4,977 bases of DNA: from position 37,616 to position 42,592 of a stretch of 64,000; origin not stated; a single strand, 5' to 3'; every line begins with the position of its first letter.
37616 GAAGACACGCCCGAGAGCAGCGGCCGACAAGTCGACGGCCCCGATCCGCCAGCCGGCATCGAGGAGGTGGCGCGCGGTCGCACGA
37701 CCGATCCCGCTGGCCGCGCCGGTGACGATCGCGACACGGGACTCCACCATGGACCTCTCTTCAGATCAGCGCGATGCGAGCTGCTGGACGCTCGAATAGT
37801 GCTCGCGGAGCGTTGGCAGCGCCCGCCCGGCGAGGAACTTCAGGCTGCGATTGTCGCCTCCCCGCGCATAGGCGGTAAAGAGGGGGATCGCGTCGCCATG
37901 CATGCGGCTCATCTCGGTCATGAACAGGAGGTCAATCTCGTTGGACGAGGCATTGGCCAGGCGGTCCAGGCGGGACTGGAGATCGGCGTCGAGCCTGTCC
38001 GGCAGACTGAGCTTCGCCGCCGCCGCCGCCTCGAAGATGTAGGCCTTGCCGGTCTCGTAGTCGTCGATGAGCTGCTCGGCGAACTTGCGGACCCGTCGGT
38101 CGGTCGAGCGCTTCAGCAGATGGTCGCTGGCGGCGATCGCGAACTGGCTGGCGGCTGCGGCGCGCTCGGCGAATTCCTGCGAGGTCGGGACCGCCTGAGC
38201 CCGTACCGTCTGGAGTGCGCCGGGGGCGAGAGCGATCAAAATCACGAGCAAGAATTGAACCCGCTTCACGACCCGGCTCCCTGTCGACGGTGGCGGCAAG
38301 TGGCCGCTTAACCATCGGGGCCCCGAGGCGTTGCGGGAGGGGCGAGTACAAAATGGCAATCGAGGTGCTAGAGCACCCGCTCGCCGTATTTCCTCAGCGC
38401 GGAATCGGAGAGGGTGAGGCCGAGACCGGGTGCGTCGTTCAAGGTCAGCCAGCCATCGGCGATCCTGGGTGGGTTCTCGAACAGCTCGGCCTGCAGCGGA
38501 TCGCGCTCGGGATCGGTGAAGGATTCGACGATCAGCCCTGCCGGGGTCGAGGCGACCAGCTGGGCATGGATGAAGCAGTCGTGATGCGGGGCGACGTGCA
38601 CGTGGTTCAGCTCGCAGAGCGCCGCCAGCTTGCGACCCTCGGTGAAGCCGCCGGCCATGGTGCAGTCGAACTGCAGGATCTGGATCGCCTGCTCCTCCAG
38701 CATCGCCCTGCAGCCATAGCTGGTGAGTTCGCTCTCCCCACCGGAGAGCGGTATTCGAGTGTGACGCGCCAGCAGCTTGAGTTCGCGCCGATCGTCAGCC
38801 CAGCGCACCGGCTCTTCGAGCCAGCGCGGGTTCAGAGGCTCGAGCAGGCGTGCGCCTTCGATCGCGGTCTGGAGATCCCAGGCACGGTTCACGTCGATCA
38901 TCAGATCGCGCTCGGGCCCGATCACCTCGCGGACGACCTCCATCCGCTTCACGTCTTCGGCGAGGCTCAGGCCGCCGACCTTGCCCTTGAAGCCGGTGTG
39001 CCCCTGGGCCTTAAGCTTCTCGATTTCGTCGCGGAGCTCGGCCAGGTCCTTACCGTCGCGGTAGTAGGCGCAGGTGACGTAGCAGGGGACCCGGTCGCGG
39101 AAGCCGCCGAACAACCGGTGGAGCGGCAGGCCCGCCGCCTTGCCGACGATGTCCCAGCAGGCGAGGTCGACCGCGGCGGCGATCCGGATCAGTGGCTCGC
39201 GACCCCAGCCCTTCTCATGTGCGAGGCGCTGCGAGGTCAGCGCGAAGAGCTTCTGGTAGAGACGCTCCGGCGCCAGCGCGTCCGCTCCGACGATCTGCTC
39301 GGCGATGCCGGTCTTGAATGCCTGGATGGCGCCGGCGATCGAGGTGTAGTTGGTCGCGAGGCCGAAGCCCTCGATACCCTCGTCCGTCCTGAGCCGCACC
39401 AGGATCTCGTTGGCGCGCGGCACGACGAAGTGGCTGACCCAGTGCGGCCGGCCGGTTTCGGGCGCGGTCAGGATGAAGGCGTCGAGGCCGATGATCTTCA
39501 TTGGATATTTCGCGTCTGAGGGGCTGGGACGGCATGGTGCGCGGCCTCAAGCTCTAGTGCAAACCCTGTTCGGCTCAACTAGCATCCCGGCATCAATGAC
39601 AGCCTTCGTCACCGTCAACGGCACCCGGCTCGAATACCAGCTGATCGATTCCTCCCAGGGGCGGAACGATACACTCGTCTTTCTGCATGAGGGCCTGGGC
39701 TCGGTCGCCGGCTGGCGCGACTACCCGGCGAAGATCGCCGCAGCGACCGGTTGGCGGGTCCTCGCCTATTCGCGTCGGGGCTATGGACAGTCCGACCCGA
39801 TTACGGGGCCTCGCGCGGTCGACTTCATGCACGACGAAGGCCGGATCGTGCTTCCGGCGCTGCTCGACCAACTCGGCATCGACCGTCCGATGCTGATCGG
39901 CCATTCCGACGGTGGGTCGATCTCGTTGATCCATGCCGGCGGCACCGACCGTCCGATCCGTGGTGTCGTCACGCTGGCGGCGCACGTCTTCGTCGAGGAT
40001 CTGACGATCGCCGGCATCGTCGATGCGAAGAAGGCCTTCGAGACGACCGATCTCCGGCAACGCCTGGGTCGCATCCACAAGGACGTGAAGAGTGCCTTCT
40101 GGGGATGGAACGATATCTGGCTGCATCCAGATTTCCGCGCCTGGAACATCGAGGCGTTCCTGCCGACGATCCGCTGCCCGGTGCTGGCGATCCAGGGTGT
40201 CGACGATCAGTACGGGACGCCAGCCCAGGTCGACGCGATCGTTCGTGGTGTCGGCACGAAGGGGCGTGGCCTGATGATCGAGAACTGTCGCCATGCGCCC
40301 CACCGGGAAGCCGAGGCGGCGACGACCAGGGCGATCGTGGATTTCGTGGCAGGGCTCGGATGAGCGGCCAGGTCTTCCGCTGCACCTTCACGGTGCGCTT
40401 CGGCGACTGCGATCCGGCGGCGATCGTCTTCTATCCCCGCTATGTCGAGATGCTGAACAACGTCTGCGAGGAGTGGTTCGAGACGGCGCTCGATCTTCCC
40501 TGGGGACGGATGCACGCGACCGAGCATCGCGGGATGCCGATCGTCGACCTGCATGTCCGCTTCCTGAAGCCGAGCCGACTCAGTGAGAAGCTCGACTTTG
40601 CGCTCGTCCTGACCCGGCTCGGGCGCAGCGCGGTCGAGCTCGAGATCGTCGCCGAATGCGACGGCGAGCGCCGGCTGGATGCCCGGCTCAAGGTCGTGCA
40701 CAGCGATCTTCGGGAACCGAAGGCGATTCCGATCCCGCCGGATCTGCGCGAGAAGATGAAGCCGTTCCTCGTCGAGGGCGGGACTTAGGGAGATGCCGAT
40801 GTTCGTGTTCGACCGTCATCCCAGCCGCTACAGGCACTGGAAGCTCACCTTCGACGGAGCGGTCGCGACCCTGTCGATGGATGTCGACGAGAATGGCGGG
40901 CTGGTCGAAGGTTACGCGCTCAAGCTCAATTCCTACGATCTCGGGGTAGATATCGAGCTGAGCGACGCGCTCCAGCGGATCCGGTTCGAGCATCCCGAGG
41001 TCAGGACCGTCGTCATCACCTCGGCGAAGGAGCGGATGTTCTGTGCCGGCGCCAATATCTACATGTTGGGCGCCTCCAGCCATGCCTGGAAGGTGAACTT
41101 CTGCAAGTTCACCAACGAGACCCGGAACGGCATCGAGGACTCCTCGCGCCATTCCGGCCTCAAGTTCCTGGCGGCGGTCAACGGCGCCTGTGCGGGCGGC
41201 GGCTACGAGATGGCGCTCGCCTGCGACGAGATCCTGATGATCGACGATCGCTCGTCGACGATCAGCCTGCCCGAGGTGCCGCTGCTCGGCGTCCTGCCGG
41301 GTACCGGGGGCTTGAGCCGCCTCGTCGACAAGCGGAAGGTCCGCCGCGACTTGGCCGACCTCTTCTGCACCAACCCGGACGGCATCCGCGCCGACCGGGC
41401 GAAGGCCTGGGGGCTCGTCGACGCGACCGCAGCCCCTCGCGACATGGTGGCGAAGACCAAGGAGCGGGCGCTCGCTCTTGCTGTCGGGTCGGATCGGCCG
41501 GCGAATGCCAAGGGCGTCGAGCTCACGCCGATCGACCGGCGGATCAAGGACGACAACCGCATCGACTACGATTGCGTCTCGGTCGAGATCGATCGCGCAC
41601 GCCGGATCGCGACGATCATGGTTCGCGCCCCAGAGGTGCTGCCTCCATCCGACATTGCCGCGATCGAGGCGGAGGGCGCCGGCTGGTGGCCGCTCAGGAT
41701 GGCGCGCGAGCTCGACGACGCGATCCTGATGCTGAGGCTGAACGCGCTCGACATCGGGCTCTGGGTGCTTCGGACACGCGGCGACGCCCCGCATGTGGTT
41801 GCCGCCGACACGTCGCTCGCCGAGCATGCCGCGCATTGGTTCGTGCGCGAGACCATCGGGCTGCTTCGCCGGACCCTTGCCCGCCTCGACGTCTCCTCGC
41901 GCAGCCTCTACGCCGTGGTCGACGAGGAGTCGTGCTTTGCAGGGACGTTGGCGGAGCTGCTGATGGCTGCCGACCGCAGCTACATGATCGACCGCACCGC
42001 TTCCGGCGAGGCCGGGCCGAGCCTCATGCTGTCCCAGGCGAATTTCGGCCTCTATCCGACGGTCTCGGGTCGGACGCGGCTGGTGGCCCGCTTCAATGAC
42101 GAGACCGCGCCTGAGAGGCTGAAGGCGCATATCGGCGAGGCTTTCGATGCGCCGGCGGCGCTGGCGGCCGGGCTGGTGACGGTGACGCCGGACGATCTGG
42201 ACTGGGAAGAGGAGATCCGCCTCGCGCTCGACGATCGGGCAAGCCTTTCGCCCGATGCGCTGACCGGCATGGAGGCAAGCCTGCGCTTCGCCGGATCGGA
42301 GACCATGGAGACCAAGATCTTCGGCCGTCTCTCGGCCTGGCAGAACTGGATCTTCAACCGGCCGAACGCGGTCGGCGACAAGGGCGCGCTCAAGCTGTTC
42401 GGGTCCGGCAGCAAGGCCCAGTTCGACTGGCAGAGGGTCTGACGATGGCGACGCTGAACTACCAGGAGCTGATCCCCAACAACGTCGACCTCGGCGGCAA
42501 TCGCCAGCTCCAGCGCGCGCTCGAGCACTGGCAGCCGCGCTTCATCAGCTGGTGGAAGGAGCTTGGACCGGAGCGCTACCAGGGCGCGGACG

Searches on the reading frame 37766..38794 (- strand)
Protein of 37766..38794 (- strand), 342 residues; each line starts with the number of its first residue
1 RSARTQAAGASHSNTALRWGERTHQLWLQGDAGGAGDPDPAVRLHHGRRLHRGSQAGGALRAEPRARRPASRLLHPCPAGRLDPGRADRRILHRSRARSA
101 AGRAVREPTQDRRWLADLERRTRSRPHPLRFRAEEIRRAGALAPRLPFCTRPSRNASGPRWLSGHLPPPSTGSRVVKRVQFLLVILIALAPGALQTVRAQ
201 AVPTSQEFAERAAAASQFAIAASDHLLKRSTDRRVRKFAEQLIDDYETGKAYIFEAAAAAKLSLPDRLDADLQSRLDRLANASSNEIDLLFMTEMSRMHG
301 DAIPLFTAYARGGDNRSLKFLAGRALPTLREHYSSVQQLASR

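Call 48: search_protein_families(library=pfam, proteins=[window:37766-38794:-], max_evalue=0.001)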
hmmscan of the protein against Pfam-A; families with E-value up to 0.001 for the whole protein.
window:37766-38794:- (342 aa): 2 families
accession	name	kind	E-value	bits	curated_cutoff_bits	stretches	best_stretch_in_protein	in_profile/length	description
PF13628.12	DUF4142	-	1.1e-24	87.7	27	1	204-339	2-138/138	Domain of unknown function (DUF4142)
PF03713.19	DUF305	-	1e-05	26.1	27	0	274-325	85-136/151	Domain of unknown function (DUF305)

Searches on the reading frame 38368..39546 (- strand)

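Call 7: search_protein_families(library=pfam, proteins=[window:38368-39546:-], max_evalue=0.00001)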
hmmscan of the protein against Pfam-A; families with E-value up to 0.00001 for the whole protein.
window:38368-39546:- (392 aa): 2 families
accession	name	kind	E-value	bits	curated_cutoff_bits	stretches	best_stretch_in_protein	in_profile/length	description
PF13378.12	MR_MLE_C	-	5.9e-58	196.6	29.4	1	171-381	2-217/219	Enolase C-terminal domain-like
PF02746.21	MR_MLE_N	-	4.8e-14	53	22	1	24-147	5-117/117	Mandelate racemase / muconate lactonizing enzyme, N-terminal domain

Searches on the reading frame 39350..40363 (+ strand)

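Call 7: search_protein_families(library=pfam, proteins=[window:39350-40363:+], max_evalue=0.00001)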
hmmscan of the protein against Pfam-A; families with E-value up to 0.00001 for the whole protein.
window:39350-40363:+ (337 aa): 3 families
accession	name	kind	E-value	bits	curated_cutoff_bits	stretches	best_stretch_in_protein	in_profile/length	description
PF00561.26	Abhydrolase_1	-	6.5e-16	59.2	25.8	1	108-211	2-102/245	alpha/beta hydrolase fold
PF12146.15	Hydrolase_4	-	9e-13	48.5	27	1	107-218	4-116/239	Serine aminopeptidase, S33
PF12697.13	Abhydrolase_6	-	8.5e-12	46.6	26.3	1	109-323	1-212/217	Alpha/beta hydrolase family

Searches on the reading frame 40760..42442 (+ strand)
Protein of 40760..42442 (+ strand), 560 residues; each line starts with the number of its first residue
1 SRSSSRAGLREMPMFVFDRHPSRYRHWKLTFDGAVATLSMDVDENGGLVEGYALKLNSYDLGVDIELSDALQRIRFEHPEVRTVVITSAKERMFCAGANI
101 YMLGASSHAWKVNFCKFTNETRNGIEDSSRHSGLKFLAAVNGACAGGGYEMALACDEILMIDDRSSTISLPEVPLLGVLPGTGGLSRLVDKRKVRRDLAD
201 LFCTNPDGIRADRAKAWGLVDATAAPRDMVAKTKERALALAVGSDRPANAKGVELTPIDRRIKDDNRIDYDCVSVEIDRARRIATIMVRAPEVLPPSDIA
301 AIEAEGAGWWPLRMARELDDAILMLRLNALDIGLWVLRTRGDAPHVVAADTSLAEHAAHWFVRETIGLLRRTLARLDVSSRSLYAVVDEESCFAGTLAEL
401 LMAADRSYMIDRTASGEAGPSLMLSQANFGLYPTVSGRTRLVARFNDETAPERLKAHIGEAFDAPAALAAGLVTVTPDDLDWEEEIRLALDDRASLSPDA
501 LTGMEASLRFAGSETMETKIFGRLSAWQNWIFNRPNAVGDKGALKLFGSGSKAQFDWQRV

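Call 7: search_protein_families(library=pfam, proteins=[window:40760-42442:+], max_evalue=0.00001)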
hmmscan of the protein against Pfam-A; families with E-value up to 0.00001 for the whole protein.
window:40760-42442:+ (560 aa): 2 families
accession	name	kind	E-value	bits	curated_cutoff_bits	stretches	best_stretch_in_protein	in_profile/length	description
PF00378.25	ECH_1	-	7.6e-27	94.7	27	1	56-241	17-191/251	Enoyl-CoA hydratase/isomerase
PF16113.10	ECH_2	-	8.1e-07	29.3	27.2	1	55-185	11-136/335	Enoyl-CoA hydratase/isomerase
